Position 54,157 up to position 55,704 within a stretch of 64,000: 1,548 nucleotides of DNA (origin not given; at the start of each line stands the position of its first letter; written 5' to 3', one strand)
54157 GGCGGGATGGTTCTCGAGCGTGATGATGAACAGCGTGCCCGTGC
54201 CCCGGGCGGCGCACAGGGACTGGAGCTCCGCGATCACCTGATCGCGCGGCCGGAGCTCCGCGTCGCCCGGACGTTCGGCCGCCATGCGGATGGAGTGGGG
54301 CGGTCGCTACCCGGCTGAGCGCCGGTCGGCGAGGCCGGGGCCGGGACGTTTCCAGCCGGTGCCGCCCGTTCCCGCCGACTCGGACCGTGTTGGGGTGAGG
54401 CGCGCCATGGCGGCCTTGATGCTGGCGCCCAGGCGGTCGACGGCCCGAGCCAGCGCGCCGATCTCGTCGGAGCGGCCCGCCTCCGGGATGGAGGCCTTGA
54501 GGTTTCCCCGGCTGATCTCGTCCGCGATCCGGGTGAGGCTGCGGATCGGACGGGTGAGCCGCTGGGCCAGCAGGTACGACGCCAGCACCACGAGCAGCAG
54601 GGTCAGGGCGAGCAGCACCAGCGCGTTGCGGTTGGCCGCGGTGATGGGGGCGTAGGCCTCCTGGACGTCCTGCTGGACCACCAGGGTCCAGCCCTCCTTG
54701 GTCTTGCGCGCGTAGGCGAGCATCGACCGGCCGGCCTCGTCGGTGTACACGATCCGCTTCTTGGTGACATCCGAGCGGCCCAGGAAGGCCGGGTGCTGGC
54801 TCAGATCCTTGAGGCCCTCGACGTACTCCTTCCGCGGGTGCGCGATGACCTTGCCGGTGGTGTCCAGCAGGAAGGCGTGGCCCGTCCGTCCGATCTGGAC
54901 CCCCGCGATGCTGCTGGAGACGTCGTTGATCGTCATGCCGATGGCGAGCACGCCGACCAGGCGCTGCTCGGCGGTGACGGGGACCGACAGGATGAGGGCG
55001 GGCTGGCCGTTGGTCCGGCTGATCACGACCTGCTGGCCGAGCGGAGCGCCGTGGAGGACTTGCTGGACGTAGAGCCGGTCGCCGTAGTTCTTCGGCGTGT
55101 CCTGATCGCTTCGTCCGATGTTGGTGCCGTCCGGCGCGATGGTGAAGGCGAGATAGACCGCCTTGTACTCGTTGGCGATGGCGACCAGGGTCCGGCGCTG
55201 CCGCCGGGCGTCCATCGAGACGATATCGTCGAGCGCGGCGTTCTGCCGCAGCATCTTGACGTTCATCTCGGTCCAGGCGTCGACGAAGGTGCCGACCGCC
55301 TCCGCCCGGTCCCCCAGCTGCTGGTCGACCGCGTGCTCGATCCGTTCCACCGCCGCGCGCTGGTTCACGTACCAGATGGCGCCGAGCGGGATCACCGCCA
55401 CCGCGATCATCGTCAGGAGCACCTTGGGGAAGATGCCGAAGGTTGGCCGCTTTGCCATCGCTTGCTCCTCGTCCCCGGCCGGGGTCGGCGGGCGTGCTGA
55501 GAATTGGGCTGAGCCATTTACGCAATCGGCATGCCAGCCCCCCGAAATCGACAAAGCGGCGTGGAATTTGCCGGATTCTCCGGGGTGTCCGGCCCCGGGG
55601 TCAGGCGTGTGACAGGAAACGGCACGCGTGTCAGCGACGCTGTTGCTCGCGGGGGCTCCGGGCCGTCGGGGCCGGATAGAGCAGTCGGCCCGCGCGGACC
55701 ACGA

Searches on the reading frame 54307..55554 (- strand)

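Call 6: search_protein_families(library=pfam, proteins=[window:54307-55554:-], max_evalue=0.01)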
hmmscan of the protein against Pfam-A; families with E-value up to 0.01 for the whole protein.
window:54307-55554:- (415 aa): 4 families
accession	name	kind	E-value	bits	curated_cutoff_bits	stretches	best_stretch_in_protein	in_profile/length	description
PF02743.24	dCache_1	-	4.7e-20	72.6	45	1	67-293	2-239/240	Cache domain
PF00672.30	HAMP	-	2e-13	50.9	25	1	328-380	1-52/53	HAMP domain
PF17201.10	Cache_3-Cache_2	-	3.1e-09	37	27.7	1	191-307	165-296/299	Cache 3/Cache 2 fusion domain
PF17203.10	sCache_3_2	-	5.5e-05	23.7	28.4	0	135-218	55-137/140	Single cache domain 3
